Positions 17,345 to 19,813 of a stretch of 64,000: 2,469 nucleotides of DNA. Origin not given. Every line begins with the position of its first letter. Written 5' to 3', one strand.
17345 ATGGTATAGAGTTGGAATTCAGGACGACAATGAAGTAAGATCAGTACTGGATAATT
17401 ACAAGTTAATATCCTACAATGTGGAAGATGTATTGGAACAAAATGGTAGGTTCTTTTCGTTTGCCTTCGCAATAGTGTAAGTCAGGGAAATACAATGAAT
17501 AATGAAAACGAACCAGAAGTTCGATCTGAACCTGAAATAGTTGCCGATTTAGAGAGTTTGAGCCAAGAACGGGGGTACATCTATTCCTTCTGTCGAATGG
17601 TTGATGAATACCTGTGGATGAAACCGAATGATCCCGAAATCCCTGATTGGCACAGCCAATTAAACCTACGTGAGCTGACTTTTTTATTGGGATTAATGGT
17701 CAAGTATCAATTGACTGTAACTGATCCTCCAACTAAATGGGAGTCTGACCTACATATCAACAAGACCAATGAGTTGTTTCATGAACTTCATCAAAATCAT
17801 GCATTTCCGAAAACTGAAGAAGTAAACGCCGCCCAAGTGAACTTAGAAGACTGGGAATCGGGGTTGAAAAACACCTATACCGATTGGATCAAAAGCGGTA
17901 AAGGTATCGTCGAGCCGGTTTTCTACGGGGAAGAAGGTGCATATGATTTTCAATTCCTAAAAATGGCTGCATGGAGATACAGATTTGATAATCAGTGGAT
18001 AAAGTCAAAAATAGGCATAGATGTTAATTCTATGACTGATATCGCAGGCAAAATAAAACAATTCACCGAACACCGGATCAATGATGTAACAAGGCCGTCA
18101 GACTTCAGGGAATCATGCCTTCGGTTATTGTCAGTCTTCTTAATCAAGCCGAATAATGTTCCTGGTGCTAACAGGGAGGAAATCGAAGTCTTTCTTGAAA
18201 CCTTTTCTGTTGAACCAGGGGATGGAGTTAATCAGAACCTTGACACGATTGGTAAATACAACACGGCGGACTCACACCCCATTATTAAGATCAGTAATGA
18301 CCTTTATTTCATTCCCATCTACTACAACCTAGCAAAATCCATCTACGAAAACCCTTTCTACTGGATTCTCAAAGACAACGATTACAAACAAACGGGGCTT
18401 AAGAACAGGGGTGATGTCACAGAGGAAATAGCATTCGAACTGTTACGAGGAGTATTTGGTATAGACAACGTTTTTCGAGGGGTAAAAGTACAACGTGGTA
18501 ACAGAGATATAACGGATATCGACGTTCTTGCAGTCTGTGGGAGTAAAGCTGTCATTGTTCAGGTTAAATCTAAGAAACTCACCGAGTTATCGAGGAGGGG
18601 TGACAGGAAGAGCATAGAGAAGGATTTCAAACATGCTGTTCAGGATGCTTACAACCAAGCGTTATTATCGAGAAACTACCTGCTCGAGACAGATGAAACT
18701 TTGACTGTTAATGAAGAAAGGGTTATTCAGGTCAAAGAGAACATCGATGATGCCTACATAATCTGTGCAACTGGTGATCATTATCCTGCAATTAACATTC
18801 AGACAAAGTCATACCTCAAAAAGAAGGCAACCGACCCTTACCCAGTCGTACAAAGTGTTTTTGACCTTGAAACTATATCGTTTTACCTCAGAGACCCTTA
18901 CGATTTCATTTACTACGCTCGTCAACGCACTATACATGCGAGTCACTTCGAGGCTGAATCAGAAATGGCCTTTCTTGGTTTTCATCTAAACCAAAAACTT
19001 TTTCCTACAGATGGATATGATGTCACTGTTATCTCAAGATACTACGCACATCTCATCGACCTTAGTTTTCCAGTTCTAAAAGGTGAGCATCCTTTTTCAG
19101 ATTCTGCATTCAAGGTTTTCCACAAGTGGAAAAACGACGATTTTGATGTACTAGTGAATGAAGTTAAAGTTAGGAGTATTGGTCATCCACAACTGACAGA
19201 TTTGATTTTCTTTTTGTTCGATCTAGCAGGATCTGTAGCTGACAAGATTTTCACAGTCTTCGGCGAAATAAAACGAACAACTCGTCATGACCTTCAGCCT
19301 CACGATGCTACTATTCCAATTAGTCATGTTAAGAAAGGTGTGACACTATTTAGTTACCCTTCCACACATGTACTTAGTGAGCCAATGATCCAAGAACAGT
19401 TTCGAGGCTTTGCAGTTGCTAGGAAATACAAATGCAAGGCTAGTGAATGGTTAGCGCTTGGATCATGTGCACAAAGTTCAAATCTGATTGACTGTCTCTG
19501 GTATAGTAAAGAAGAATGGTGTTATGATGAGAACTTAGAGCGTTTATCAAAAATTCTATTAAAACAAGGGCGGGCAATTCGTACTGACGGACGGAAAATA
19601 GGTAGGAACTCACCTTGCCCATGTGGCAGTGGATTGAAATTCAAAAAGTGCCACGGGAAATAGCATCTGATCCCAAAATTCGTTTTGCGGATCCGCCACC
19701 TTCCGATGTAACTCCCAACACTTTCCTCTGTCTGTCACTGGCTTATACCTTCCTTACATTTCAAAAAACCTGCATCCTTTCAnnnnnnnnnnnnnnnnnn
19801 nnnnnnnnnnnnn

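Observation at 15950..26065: Low-GC defence island in a high-GC chromosome, without recognisable mobility genes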

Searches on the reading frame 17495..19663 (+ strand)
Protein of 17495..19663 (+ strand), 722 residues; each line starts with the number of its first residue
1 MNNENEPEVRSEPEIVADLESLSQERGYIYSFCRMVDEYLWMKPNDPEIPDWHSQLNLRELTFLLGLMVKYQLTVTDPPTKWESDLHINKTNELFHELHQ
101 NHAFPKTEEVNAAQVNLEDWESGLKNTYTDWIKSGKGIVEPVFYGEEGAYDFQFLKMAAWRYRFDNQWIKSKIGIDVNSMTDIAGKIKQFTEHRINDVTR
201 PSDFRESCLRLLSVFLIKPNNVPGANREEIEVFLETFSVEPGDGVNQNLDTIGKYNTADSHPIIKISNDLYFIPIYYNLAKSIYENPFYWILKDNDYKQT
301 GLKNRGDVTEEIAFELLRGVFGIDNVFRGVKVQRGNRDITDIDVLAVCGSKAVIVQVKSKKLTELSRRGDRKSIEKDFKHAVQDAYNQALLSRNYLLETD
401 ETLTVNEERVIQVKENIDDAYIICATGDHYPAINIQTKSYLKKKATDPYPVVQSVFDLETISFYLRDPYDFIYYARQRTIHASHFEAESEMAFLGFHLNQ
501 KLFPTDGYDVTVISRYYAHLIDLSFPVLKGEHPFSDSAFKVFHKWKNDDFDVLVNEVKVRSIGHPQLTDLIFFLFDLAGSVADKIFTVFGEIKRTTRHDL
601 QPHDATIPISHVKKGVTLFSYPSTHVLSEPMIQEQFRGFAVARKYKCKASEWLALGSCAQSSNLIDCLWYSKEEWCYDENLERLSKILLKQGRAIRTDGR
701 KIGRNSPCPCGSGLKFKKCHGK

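Call 3: search_protein_families(library=pfam, proteins=[window:17495-19663:+], max_evalue=0.01)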
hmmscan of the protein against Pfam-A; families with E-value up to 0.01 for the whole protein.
window:17495-19663:+ (722 aa): 3 families
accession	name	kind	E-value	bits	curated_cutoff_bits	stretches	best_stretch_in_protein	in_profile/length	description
PF02810.21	SEC-C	-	2.6e-09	37.2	20.4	1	704-722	1-19/19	SEC-C motif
PF08378.17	NERD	-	0.00012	22.9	22.1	1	306-396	2-95/111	Nuclease-related domain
PF19940.4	DUF6402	-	0.00088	19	26.4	1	375-473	93-188/278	Family of unknown function (DUF6402)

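Call 4: search_protein_families(library=padloc, proteins=[window:17495-19663:+], max_evalue=0.01)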
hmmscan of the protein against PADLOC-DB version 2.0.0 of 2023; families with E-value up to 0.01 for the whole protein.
window:17495-19663:+ (722 aa): 5 families
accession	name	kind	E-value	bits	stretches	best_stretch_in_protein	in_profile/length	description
PDLC00871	E2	-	1.9e-05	22.5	1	700-722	169-190/241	E2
PDLC04917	PDC-S12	-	4.3e-05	21.5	1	696-720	192-216/218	-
PDLC00833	E1-E2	-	5.8e-05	20.7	1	697-721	167-191/222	E1-E2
PDLC00872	E2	-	7.5e-05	20.3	1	697-720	163-186/216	E2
PDLC00865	E2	-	0.0001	19.8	1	697-722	166-190/219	E2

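Call 10: find_encoding_contigs(protein=window:17495-19663:+, flank=10000, max_places=10)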
Protein window:17495-19663:+ (722 aa): 2 contigs read that carry it; 1 place shown.
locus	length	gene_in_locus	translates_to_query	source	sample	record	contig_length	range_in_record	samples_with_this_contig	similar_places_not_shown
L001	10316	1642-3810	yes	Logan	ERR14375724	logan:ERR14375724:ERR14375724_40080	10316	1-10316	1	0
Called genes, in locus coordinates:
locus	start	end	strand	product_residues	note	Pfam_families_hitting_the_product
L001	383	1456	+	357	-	-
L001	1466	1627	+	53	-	-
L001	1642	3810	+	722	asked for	PF02810:SEC-C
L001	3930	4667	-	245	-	PF04555:XhoI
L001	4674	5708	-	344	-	PF01555:N6_N4_Mtase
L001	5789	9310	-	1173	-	PF00270:DEAD, PF04851:ResIII, PF00271:Helicase_C (faint)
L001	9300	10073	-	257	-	PF08878:HamA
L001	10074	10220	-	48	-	-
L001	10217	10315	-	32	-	?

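Call 20: find_homologous_proteins(query=window:17495-19663:+, max_evalue=0.001)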
Query window:17495-19663:+ (722 aa): 561 proteins with E <= 0.001 among 7733 candidates; the best 120 are listed.
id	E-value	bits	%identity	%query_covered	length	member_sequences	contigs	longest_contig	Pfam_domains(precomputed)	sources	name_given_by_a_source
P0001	0.0e+0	1692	100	100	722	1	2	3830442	PF02810.22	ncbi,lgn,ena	-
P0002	0.0e+0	1452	85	100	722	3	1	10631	PF02810.22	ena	-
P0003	0.0e+0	1444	84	100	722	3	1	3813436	PF02810.22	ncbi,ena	-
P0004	0.0e+0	1431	84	100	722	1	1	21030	PF02810.22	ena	-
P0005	0.0e+0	1417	84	100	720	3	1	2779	PF02810.22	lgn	-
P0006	2.1e-246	838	51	100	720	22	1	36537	PF02810.22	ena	-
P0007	2.5e-243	828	50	100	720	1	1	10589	PF02810.22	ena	-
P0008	2.4e-241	821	50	100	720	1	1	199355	PF02810.22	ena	-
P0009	3.5e-241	821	50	100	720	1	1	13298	PF02810.22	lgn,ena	-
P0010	2.6e-240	818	49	100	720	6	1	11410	PF02810.22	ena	-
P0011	6.7e-239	813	49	100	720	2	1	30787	PF02810.22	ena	-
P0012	3.2e-236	804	49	100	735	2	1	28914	PF02810.22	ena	-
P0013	5.6e-235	800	49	100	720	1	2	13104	PF02810.22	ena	-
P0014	5.6e-234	797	48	100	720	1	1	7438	PF02810.22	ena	-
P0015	8.7e-230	783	47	100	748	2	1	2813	PF02810.22,PF08378.18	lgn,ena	-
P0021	2.2e-222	759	46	100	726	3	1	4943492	PF02810.22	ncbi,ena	-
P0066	1.7e-185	637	43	100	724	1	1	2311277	PF02810.22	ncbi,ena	-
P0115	3.4e-172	593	40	98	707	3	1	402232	PF02810.22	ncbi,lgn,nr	ncbi:MAG: SEC-C domain-containing protein [Nitrospirota bacterium]|nr:SEC-C domain-containing protei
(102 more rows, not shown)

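Call 26: find_encoding_contigs(protein=P0008, flank=6000, max_places=3)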
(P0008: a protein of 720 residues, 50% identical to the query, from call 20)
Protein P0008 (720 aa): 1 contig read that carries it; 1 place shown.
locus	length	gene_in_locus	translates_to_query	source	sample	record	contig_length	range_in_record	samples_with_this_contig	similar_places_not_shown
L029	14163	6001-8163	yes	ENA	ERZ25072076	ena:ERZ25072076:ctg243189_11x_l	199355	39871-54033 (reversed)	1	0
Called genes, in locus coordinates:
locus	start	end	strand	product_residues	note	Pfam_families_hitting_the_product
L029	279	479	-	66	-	-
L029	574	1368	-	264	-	-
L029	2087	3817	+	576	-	-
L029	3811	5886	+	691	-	-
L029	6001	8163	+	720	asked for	PF02810:SEC-C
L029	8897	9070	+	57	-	-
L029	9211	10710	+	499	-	PF01582:TIR, PF13676:TIR_2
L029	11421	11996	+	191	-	PF01966:HD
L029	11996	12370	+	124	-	PF13476:AAA_23 (weak), PF13555:AAA_29 (weak), PF00005:ABC_tran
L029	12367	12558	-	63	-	-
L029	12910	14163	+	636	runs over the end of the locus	-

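Call 27: find_encoding_contigs(protein=P0021, flank=6000, max_places=3)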
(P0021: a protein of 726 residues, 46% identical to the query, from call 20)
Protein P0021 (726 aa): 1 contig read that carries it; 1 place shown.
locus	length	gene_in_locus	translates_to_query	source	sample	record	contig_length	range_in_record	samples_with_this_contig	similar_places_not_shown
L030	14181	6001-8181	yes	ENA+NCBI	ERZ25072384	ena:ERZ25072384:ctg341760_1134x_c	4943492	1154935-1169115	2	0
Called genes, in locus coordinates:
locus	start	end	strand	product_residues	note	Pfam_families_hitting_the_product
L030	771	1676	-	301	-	-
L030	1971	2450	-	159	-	-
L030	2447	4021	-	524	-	PF13304:AAA_21, PF13175:AAA_15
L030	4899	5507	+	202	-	-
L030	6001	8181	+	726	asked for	PF02810:SEC-C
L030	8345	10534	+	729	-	PF13289:SIR2_2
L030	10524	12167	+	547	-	-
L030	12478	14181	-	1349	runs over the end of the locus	PF02384:N6_Mtase (faint), PF07669:Eco57I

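Call 28: find_encoding_contigs(protein=P0066, flank=6000, max_places=3)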
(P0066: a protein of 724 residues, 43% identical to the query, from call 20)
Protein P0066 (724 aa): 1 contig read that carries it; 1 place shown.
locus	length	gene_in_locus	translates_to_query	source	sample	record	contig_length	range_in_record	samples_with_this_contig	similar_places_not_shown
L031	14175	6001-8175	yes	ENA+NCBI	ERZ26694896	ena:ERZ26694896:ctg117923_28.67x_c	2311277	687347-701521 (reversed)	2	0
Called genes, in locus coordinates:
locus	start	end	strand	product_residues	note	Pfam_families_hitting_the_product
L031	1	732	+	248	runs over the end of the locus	-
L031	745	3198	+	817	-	PF00133:tRNA-synt_1, PF09334:tRNA-synt_1g, PF13603:tRNA-synt_1_2, PF00133:tRNA-synt_1, PF08264:Anticodon_1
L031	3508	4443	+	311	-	PF08240:ADH_N (weak), PF00107:ADH_zinc_N, PF13460:NAD_binding_10 (faint), PF13602:ADH_zinc_N_2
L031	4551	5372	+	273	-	PF00106:adh_short, PF13561:adh_short_C2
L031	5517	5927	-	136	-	PF00355:Rieske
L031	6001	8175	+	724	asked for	PF02810:SEC-C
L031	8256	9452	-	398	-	PF14306:PUA_2, PF01747:ATP-sulfurylase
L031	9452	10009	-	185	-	PF01583:APS_kinase, PF03308:MeaB (faint), PF13671:AAA_33 (weak)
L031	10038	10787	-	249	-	PF01507:PAPS_reduct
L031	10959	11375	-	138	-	-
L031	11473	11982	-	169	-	PF01467:CTP_transf_like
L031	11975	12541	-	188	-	PF03602:Cons_hypoth95, PF05175:MTS (weak)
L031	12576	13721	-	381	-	PF00089:Trypsin, PF13365:Trypsin_2, PF00595:PDZ (weak), PF13180:PDZ_2, PF17820:PDZ_6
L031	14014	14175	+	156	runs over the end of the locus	PF03449:GreA_GreB_N, PF01272:GreA_GreB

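Call 29: find_encoding_contigs(protein=P0115, flank=6000, max_places=3)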
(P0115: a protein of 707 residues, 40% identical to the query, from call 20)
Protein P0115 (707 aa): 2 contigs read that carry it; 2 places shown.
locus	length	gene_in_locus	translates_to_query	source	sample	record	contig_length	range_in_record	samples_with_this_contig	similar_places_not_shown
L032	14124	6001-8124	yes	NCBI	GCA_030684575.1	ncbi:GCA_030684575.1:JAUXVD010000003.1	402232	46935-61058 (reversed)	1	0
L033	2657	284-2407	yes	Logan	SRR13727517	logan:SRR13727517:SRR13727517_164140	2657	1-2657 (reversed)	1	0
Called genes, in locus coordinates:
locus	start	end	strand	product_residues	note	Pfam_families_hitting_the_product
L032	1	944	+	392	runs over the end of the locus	PF22020:RlmL_1st, PF02926:THUMP, PF01170:UPF0020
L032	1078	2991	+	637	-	-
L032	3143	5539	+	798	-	PF02190:LON_substr_bdg, PF00004:AAA, PF07728:AAA_5, PF22667:Lon_lid, PF05362:Lon_C, PF13541:ChlI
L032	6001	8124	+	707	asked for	PF02810:SEC-C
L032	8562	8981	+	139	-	PF01641:SelR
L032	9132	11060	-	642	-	PF00072:Response_reg, PF00989:PAS, PF08448:PAS_4, PF13426:PAS_9, PF00512:HisKA, PF02518:HATPase_c, PF00072:Response_reg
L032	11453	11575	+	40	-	-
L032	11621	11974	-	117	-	-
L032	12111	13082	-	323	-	PF00248:Aldo_ket_red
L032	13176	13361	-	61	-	-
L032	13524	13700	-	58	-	PF14255:Zn_ribbon_21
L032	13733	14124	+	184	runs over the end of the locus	-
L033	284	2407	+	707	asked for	PF02810:SEC-C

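Call 37: search_protein_families(library=ncbifam, proteins=[window:17495-19663:+], max_evalue=0.01)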
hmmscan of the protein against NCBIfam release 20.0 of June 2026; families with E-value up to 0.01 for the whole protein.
window:17495-19663:+ (722 aa): 6 families
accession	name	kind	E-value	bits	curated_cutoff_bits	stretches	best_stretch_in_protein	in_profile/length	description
NF004088.0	PRK05590.1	equivalog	1.3e-07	32.1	140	1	696-722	139-165/166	hypothetical protein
TIGR04102.1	SWIM_PBPRA1643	hypoth_equivalog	9.2e-07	29.3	68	1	678-720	67-107/108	PBPRA1643 family SWIM/SEC-C metal-binding motif protein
NF002449.0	PRK01617.1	equivalog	1.2e-06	28.9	141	1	682-722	112-154/154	hypothetical protein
NF007704.0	PRK10396.1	equivalog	1.9e-05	24.7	149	1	695-719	195-218/221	hypothetical protein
NF002592.0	PRK02250.1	equivalog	2.6e-05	24.4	158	1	698-721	144-167/167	hypothetical protein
NF001213.0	PRK00183.1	equivalog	8.3e-05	22.7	158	1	700-720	132-152/157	hypothetical protein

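Call 44: predict_structure(alignment_id=A1)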
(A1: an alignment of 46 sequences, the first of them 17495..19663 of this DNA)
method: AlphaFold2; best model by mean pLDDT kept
length: 722 residues; sequences in the alignment: 46
mean_pLDDT: 86.8   pTM: 0.88
mean pLDDT of the five models: 86.8, 86.6, 85.2, 84.3, 83.2
residues with pLDDT >= 90: 386; 70-90: 265; 50-70: 57; < 50: 14
segments of 3 or more residues with pLDDT < 50: 1-6, 543-545
pLDDT, mean of each block of 10 residues (from residue 1): 49 94 95 91 56 77 96 90 96 92 69 54 76 88 85 95 96 96 93 79 87 93 85 96 89 91 93 95 95 96 94 97 94 88 94 95 91 95 97 87 83 79 94 89 95 96 94 96 89 90 82 86 86 68 63 88 86 85 84 90 85 86 72 86 90 91 87 91 85 73 84 82 70
secondary structure, 60 per line:
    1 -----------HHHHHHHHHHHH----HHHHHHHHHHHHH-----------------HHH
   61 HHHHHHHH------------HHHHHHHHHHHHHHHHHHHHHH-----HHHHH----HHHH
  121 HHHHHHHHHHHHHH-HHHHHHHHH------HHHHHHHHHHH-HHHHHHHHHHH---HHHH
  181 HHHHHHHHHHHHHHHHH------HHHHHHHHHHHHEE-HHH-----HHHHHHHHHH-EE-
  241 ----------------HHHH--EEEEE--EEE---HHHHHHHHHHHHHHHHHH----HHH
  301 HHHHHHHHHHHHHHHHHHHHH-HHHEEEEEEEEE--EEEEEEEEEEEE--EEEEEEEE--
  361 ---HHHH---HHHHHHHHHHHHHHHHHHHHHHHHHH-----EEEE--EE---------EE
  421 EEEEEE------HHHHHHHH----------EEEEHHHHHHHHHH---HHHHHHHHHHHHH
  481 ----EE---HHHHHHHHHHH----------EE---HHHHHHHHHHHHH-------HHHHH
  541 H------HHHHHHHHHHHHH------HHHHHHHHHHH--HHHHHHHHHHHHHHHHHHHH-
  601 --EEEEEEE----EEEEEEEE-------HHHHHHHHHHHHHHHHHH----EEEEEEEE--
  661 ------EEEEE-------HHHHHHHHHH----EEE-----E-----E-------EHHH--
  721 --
elements in order (helices of 4 or more, strands of 3 or more residues): H12-23 H28-40 H58-68 H81-102 H108-112 H117-134 H136-144 H151-161 H163-173 H177-197 H204-215 H227-236 H257-260 E263-267 E270-272 H276-293 H298-321 E326-334 E337-348 E351-358 H364-367 H371-396 E402-405 E419-426 H433-440 E451-454 H455-464 H468-480 H490-500 H516-528 H536-541 H548-560 H567-577 H580-599 E603-609 E614-621 H629-646 E651-658 E667-671 H679-688 E693-695

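Call 51: find_related_loci(query=A1, collection=viral_contigs, flank=8000)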
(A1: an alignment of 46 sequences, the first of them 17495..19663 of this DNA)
Query A1 (722 aa) in viral_contigs; peptide patterns used: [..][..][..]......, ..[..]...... (x = any residue, [..] = any of these).
24 stretches matched a pattern; 10 encode a relative of the query (tblastn E <= 1e-3); 10 distinct loci.
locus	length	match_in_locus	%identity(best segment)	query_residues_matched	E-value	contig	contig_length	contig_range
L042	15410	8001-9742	31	6-529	9e-91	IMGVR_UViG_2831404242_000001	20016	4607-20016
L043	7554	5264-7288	26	5-689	1e-72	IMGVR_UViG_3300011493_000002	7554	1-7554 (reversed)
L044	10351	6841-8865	26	5-689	1e-72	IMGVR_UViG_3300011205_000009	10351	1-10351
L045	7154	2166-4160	28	6-685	3e-63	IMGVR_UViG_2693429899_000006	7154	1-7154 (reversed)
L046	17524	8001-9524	31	51-722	2e-62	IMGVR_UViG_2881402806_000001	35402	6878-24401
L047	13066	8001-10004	28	3-685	7e-62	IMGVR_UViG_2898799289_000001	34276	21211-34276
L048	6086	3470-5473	28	3-685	2e-61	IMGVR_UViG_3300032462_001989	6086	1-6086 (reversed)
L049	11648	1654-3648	28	6-685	4e-60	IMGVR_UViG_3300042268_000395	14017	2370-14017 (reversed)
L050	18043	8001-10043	26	7-697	1e-55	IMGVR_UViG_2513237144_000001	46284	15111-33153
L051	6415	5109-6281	26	10-403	2e-38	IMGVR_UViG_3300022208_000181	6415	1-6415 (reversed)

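Call 73: search_solved_structures(query=A1, max_evalue=1)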
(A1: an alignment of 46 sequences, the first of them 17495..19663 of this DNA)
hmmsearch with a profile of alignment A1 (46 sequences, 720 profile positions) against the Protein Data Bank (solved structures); distinct sequences matched with E-value up to 1: 9.
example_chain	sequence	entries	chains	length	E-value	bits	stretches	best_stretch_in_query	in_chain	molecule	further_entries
9l6b_C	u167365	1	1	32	3.8e-08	35.3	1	694-720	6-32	UPF0225 protein YchJ -C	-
1sx0_A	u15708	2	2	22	8.8e-08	34.1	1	699-720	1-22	SecA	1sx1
1ozb_I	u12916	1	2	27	3.7e-07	32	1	699-719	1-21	Preprotein translocase secA subunit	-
1tm6_A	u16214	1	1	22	1.5e-06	30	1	701-720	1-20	Preprotein translocase secA subunit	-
3iqy_A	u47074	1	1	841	2e-05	26.2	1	695-720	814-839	Protein translocase subunit secA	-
1tf2_A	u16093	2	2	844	2e-05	26.2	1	695-720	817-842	Preprotein translocase secA subunit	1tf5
2i9w_A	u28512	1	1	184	0.00039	22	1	698-719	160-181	Hypothetical protein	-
2asr_A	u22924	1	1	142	0.016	16.7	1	55-153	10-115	ASPARTATE RECEPTOR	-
4z9h_A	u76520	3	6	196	0.024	16.1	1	52-153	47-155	Methyl-accepting chemotaxis protein II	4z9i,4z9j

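Call 77: search_protein_families(library=phrogs, proteins=[window:17495-19663:+], max_evalue=0.001)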
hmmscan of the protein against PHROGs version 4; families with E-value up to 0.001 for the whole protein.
window:17495-19663:+ (722 aa): 0 families

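Call 79: find_related_loci(query=A1, collection=metagenome_contigs, flank=7000)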
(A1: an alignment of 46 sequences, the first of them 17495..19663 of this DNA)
Query A1 (722 aa) in metagenome_contigs; peptide patterns used: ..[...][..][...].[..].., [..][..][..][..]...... (x = any residue, [..] = any of these).
240 stretches matched a pattern; 110 encode a relative of the query (tblastn E <= 1e-3); the best 80 are kept; 80 distinct loci.
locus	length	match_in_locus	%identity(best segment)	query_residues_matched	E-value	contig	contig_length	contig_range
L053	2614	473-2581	45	14-722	0e+0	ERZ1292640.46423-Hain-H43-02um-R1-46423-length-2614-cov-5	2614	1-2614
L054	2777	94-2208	41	14-722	0e+0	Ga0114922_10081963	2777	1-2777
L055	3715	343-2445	42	15-722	0e+0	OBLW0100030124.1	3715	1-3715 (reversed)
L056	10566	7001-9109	40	14-722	1e-177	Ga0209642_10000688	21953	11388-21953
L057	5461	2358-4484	40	14-722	0e+0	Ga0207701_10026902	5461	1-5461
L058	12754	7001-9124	40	10-721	4e-176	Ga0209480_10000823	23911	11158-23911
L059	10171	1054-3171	40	9-720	4e-174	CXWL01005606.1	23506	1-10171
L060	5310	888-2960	40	14-722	1e-177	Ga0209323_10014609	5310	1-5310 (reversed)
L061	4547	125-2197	40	14-722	1e-179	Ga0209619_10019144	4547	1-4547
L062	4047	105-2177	40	14-722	0e+0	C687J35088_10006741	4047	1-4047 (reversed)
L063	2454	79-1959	43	88-722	0e+0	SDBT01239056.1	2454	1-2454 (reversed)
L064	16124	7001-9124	39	14-722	3e-168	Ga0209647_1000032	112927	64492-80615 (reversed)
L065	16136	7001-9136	40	7-722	6e-178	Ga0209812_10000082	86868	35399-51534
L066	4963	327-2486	37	10-722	1e-164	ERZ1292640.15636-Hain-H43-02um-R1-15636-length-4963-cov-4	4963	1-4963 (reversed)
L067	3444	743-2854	36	10-721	3e-165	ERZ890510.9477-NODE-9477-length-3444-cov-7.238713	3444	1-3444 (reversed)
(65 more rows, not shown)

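Call 83: search_protein_families(library=pfam, alignment_id=A4, max_evalue=0.00001)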
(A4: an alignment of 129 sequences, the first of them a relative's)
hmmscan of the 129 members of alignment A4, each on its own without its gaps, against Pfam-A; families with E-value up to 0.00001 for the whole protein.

A. member 1, L029:3685-5886:+ (733 aa): 0 families

B. families by the number of members that match (of 129 scanned): 134 families (the first 25 are shown)
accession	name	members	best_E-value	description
PF00589.27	Phage_integrase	4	1.1e-26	Phage integrase family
PF01555.25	N6_N4_Mtase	3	6.8e-36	DNA methylase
PF00665.32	rve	3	4.1e-31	Integrase core domain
PF00239.26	Resolvase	2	6.9e-47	Resolvase, N terminal domain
PF07676.18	PD40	2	1.7e-42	WD40-like Beta Propeller Repeat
PF07669.17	Eco57I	2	2.3e-34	Eco57I restriction-modification methylase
PF13683.12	rve_3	2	1.1e-33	Integrase core domain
PF00004.35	AAA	2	1.9e-28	ATPase family associated with various cellular activities (AAA)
PF19647.4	DUF6150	2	2.6e-22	Family of unknown function (DUF6150)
PF13289.12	SIR2_2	2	2.7e-17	SIR2-like domain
PF06114.19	Peptidase_M78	2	6.1e-17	IrrE N-terminal-like domain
PF13276.12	HTH_21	2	4.2e-16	HTH-like domain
PF00486.34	Trans_reg_C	2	3.6e-14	Transcriptional regulatory protein, C terminal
PF13245.12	AAA_19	2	8.5e-14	AAA domain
PF01381.28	HTH_3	2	2.7e-13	Helix-turn-helix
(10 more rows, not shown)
